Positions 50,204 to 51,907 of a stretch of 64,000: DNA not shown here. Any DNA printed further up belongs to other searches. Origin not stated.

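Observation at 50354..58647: PTS-dependent glycoside locus with a co-transcribed cytoplasmic sulfatase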

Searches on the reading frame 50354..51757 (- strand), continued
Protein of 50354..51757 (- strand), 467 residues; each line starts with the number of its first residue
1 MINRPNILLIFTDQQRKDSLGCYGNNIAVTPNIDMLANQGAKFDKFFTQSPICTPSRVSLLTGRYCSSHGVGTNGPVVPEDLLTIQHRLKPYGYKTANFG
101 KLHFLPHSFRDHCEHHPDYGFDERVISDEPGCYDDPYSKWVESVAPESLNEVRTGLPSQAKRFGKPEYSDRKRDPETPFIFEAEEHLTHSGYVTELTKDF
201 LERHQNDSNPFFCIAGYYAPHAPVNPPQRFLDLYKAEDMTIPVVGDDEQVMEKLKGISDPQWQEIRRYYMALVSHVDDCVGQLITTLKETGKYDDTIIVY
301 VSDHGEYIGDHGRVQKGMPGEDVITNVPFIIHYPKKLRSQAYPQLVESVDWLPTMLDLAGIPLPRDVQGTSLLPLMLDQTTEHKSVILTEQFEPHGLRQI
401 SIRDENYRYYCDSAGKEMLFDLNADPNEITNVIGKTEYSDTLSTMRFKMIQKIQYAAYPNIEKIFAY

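Call 38: search_protein_families(library=ncbifam, proteins=[L081:1861-3093:-, L082:12300-13337:+, L081:1055-1861:-, L089:11468-12655:-, L088:4288-5493:-, L081:11525-12892:+, L081:13009-14175:+, L082:13358-15013:+, L085:6482-8392:-, L087:11519-12637:-], max_evalue=0.00001)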
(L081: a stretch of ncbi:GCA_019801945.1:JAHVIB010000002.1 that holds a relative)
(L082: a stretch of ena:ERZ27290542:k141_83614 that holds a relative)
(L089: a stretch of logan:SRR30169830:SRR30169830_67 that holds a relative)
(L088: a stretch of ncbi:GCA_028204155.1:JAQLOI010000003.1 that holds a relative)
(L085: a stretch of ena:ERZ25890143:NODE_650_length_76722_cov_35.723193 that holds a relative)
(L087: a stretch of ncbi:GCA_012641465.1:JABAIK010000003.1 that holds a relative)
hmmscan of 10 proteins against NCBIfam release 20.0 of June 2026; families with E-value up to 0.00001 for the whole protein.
L081:1861-3093:- (410 aa): 57 families (the best 25 are shown)
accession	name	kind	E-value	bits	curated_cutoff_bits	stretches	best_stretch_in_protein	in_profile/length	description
TIGR03942.1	sulfatase_rSAM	equivalog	1.1e-148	495.2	349.45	1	8-384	1-362/363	anaerobic sulfatase maturase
NF010308.0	PRK13745.1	equivalog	4.5e-144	480.4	484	1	7-399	13-405/412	anaerobic sulfatase-maturation protein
NF010321.0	PRK13758.1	equivalog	3.5e-71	240.3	441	1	8-375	5-358/370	anaerobic sulfatase-maturase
NF041298.1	rSAM_mat_DynA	equivalog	9.8e-64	215.5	450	1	12-376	6-350/356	dynobactin maturation radical SAM/SPASM protein DynA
NF041300.1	rSAM_mat_DarW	exception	3e-49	168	650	1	5-378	38-397/415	radical SAM/SPASM peptide maturase DarW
NF038005.1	rSAM_mat_DarE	equivalog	4.2e-42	144.4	650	1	10-367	76-421/432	darobactin maturation radical SAM/SPASM protein DarE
NF041707.1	rSAM_YhhB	equivalog_domain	4.4e-40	137.7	445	1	12-355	7-342/369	cyclophane-forming radical SAM/SPASM peptide maturase YhhB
TIGR04261.1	rSAM_GlyRichRpt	subfamily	3e-37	128.5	310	1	15-195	4-183/363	cyclophane-forming radical SAM/SPASM peptide maturase GrrM/OscB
TIGR04269.1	SAM_SPASM_FxsB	subfamily_domain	3.2e-37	128.4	370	1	17-365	11-351/363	FxsB family cyclophane-forming radical SAM/SPASM peptide maturase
NF041718.1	rSAM_phane_AMC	equivalog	8.5e-37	127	425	1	9-195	8-185/362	cyclophane-forming radical SAM peptide maturase AmcB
TIGR04083.1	rSAM_pep_methan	hypoth_equivalog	2.3e-35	122.2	300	1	8-372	1-336/376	TIGR04083 family peptide-modifying radical SAM enzyme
NF047865.1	rSAM_PapB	equivalog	2.6e-35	122.2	340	2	15-203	10-193/330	PapB family radical SAM/SPASM ranthipeptide maturase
TIGR04496.1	rSAM_XyeB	equivalog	2.3e-32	112.2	450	1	15-356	11-347/385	cyclophane-forming radical SAM/SPASM peptide maturase XyeB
TIGR04163.1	rSAM_cobopep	equivalog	1.1e-27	96.8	375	1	15-370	71-410/428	peptide-modifying radical SAM enzyme CbpB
TIGR03978.1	rSAM_paired_1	equivalog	2.4e-27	95.8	370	1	15-193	90-265/466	His-Xaa-Ser system radical SAM maturase HxsB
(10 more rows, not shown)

L082:12300-13337:+ (345 aa): 49 families (the best 25 are shown)
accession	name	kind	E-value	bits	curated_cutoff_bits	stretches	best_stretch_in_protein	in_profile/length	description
TIGR03942.1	sulfatase_rSAM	equivalog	5.6e-97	325.1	349.45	1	6-332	2-336/363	anaerobic sulfatase maturase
NF010321.0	PRK13758.1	equivalog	1.2e-89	301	441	1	1-331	1-341/370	anaerobic sulfatase-maturase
NF041298.1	rSAM_mat_DynA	equivalog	2.3e-61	207.8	450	1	5-330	2-331/356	dynobactin maturation radical SAM/SPASM protein DynA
NF010308.0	PRK13745.1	equivalog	1.1e-57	195.8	484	2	2-196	11-206/412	anaerobic sulfatase-maturation protein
NF041707.1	rSAM_YhhB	equivalog_domain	7.4e-43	146.9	445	1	5-318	3-331/369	cyclophane-forming radical SAM/SPASM peptide maturase YhhB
TIGR04261.1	rSAM_GlyRichRpt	subfamily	1.4e-42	146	310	1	12-319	4-326/363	cyclophane-forming radical SAM/SPASM peptide maturase GrrM/OscB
TIGR04083.1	rSAM_pep_methan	hypoth_equivalog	5.8e-41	140.6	300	1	14-327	9-317/376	TIGR04083 family peptide-modifying radical SAM enzyme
NF038005.1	rSAM_mat_DarE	equivalog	6e-40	137.3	650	1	2-343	72-429/432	darobactin maturation radical SAM/SPASM protein DarE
NF041300.1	rSAM_mat_DarW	exception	5.4e-38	130.9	650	1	2-344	39-396/415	radical SAM/SPASM peptide maturase DarW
NF047865.1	rSAM_PapB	equivalog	6.6e-38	130.8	340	1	7-327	5-323/330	PapB family radical SAM/SPASM ranthipeptide maturase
NF041718.1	rSAM_phane_AMC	equivalog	6.2e-37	127.4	425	1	5-319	7-326/362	cyclophane-forming radical SAM peptide maturase AmcB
TIGR04068.1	rSAM_ocin_clost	equivalog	1.5e-33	116.4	500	1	3-183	82-265/462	Cys-rich peptide radical SAM maturase CcpM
TIGR04269.1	SAM_SPASM_FxsB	subfamily_domain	2.9e-33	115.4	370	1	8-319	5-332/363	FxsB family cyclophane-forming radical SAM/SPASM peptide maturase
TIGR03978.1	rSAM_paired_1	equivalog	1.8e-29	102.9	370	1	11-319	89-416/466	His-Xaa-Ser system radical SAM maturase HxsB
TIGR04163.1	rSAM_cobopep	equivalog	1.9e-26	92.8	375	1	2-321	62-388/428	peptide-modifying radical SAM enzyme CbpB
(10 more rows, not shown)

L081:1055-1861:- (268 aa): 1 family
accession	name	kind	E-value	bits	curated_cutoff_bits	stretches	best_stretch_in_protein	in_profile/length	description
NF007909.0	PRK10621.1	equivalog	2.9e-06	26.8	383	1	19-261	17-244/266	hypothetical protein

L089:11468-12655:- (395 aa): 2 families
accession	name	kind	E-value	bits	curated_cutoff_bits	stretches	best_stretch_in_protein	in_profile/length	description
NF011710.0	PRK15131.1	equivalog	1.8e-140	468.3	571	1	7-395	2-388/391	mannose-6-phosphate isomerase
TIGR00218.1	manA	equivalog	3.2e-91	306.2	116.2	1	6-389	4-353/359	mannose-6-phosphate isomerase, class I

L088:4288-5493:- (401 aa): 3 families
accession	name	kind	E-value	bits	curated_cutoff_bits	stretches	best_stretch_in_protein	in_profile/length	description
NF041848.1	celb_epim_EpiA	equivalog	1.8e-91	307.2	800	1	3-396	10-403/405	cellobiose 2-epimerase EpiA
NF052547.1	AcylGsamEpipAGE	equivalog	1.5e-26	93.3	600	1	4-396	2-383/384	n-acyl-d-glucosamine 2-epimerase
NF051846.1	ManIsomPseudo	equivalog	1e-12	47.8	600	1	31-367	28-366/401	D-mannose isomerase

L081:11525-12892:+ (455 aa): 2 families
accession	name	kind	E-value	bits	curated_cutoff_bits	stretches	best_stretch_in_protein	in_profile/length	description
NF006860.0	PRK09360.1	subfamily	2.3e-50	172.1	394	1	17-455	14-414/414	maltoporin LamB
NF009061.0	PRK12395.1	equivalog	3.2e-17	62.6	765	1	16-162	11-157/419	maltoporin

L081:13009-14175:+ (388 aa): 0 families

L082:13358-15013:+ (551 aa): 34 families (the best 25 are shown)
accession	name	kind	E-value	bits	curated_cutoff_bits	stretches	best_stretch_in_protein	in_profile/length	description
TIGR02403.1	trehalose_treC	equivalog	2.3e-171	571.2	799.05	1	4-547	1-542/544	alpha,alpha-phosphotrehalase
NF008183.0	PRK10933.1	subfamily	6.2e-144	480.7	535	1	2-543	5-544/551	alpha,alpha-phosphotrehalase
NF051899.1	BetGalacBglAAgro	equivalog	2.4e-101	339.8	900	1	4-530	2-510/537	beta-galactosidase BglA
TIGR02456.1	treS_nterm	equivalog_domain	2.1e-92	310.4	678.35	2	3-330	1-308/539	maltose alpha-D-glucosyltransferase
NF041090.1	Cyc-maltodext_AglB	equivalog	2e-45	155.5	540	1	27-199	62-207/470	cyclomaltodextrinase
NF008051.0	PRK10785.1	equivalog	4.1e-41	140.9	568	1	27-206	176-343/607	maltodextrin glucosidase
NF041321.1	Alpha-amyl_MalA_Halo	equivalog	5.8e-38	130.7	875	1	3-140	255-392/666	alpha-amylase MalA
NF011083.0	PRK14510.1-2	equivalog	2e-19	68.6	1322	1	27-203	220-386/1186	bifunctional glycogen debranching protein GlgX/4-alpha-glucanotransferase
TIGR02401.1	trehalose_TreY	equivalog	3.9e-19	68.4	498.65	1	34-125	20-116/838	malto-oligosyltrehalose synthase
NF011084.0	PRK14511.1-1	equivalog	1.2e-15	57.2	1021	1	31-128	18-119/728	malto-oligosyltrehalose synthase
TIGR02402.1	trehalose_TreZ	equivalog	1.2e-15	56.9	538.8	1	27-103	109-186/545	malto-oligosyltrehalose trehalohydrolase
NF006970.0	PRK09441.1-3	equivalog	2.6e-13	49.5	516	1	32-203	60-234/466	alpha-amylase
NF007059.0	PRK09505.2-4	equivalog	4.7e-13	48.3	865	1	27-140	226-348/683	alpha-amylase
NF007051.0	PRK09505.1-1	equivalog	1.1e-12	46.8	864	1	27-105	236-328/686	alpha-amylase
NF011087.0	PRK14511.1-5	equivalog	8.4e-12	43.7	1556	1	36-125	33-127/996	malto-oligosyltrehalose synthase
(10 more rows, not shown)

L085:6482-8392:- (636 aa): 3 families
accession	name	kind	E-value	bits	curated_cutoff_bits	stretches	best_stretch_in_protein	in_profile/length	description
NF040948.1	alpha_gluc_MalA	equivalog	9.1e-123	410.7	800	1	3-576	59-613/627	alpha-glucosidase MalA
NF007940.0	PRK10658.1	equivalog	1.1e-60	206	606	2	2-267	156-418/771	alpha-xylosidase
NF007746.0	PRK10426.1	equivalog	1.2e-34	119.7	553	2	326-528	421-634/683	alpha-glucosidase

L087:11519-12637:- (372 aa): 0 families

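Call 39: find_homologous_proteins(query=L081:1861-3093:-, max_evalue=1e-60)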
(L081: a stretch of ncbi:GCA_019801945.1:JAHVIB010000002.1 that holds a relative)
Query L081:1861-3093:- (410 aa): 7954 proteins with E <= 1e-60 among 8000 candidates; the best 120 are listed.
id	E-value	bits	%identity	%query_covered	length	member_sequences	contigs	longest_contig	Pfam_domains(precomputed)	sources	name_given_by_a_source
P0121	5.4e-254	861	99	90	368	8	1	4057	PF13186.12,PF04055.28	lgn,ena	-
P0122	1.0e-166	573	98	60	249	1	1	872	PF13186.12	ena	-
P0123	1.6e-161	556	56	99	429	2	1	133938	PF13186.12,PF04055.28,PF02810.22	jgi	jgi:uncharacterized protein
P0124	6.7e-161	554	55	99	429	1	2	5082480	PF13186.12,PF04055.28,PF02810.22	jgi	jgi:uncharacterized protein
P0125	2.3e-160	553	55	97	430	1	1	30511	PF13186.12,PF04055.28,PF02810.22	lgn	-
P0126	2.4e-160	552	55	97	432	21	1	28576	PF13186.12,PF04055.28,PF02810.22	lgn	-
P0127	3.3e-160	552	56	96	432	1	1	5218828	PF13186.12,PF04055.28,PF02810.22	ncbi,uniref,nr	ncbi:anaerobic sulfatase maturase [Buttiauxella selenatireducens]|uniref:Anaerobic sulfatase maturas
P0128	6.1e-160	551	56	96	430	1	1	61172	PF13186.12,PF04055.28,PF02810.22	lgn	-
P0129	6.3e-160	551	55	99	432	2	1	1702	PF13186.12,PF04055.28,PF02810.22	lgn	-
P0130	6.9e-160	551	56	98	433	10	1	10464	PF13186.12,PF04055.28,PF02810.22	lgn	-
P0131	7.8e-160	551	56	97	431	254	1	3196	PF13186.12,PF04055.28,PF02810.22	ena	-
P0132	1.1e-159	550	55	97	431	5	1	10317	PF13186.12,PF04055.28,PF02810.22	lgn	-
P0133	1.8e-159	550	56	99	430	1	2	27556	PF13186.12,PF04055.28,PF02810.22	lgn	-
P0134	2.0e-159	549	56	99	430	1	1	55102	PF13186.12,PF04055.28,PF02810.22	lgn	-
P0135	2.4e-159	549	54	100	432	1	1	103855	PF13186.12,PF04055.28,PF13353.12,PF02810.22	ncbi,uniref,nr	ncbi:anaerobic sulfatase maturase [Vibrio sp. TH_r3]|uniref:anaerobic sulfatase maturase n=1 Tax=Vib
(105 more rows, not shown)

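Call 57: find_encoding_contigs(protein=P0016, flank=8000, max_places=1)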
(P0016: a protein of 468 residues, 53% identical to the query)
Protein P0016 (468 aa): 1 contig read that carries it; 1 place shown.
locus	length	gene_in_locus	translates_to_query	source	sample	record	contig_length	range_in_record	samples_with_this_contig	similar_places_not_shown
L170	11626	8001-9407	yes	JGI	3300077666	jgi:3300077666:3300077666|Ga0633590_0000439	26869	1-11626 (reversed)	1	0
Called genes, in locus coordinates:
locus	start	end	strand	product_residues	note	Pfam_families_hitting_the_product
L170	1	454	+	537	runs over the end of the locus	PF01547:SBP_bac_1, PF13416:SBP_bac_8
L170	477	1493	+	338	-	PF00528:BPD_transp_1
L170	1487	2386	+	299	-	PF00528:BPD_transp_1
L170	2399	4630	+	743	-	PF12228:DUF3604 (faint)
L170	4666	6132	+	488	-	PF00884:Sulfatase, PF01663:Phosphodiest (faint), PF16347:SGSH_C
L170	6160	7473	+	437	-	PF02055:Glyco_hydro_30, PF02057:Glyco_hydro_59, PF17189:Glyco_hydro_30C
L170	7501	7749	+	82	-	-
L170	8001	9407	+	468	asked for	PF00884:Sulfatase, PF01663:Phosphodiest (weak), PF02995:DUF229, PF16347:SGSH_C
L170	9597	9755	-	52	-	-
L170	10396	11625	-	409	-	?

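Call 58: find_encoding_contigs(protein=P0013, flank=8000, max_places=1)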
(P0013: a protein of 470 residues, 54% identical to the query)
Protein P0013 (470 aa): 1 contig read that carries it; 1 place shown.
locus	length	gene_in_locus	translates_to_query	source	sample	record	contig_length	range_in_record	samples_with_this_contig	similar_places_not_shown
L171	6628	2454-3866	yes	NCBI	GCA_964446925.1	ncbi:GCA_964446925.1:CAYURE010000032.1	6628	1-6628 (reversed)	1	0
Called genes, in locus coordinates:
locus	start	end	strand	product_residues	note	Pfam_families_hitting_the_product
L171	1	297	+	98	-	?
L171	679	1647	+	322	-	PF01208:URO-D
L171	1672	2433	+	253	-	PF01261:AP_endonuc_2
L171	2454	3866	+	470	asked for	PF00884:Sulfatase, PF01663:Phosphodiest (faint), PF02995:DUF229 (weak), PF16347:SGSH_C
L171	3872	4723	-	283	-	PF02311:AraC_binding, PF22200:ExsA_N (weak), PF00165:HTH_AraC, PF12833:HTH_18, PF00165:HTH_AraC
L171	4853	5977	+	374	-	PF01208:URO-D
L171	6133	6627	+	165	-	?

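Call 59: find_encoding_contigs(protein=P0005, flank=10000, max_places=1)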
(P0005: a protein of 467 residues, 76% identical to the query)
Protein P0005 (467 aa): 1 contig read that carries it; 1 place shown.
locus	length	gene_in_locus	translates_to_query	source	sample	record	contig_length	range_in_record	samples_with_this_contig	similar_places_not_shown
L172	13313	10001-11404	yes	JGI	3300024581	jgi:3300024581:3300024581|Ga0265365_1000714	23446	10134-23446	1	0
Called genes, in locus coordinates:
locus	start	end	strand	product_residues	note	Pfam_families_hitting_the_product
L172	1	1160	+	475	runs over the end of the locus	PF00232:Glyco_hydro_1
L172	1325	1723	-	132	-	PF00903:Glyoxalase, PF13669:Glyoxalase_4 (weak)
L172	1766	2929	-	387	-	PF04055:Radical_SAM, PF13186:SPASM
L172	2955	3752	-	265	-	PF00392:GntR, PF07702:UTRA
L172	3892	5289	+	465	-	PF00232:Glyco_hydro_1, PF00150:Cellulase (faint)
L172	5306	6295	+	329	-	PF00248:Aldo_ket_red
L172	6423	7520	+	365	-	PF00356:LacI, PF00532:Peripla_BP_1, PF13377:Peripla_BP_3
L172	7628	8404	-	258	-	PF01925:TauE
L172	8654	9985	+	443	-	PF02378:PTS_EIIC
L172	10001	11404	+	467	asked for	PF00884:Sulfatase, PF01663:Phosphodiest (faint), PF02995:DUF229, PF16347:SGSH_C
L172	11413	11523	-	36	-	-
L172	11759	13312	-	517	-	?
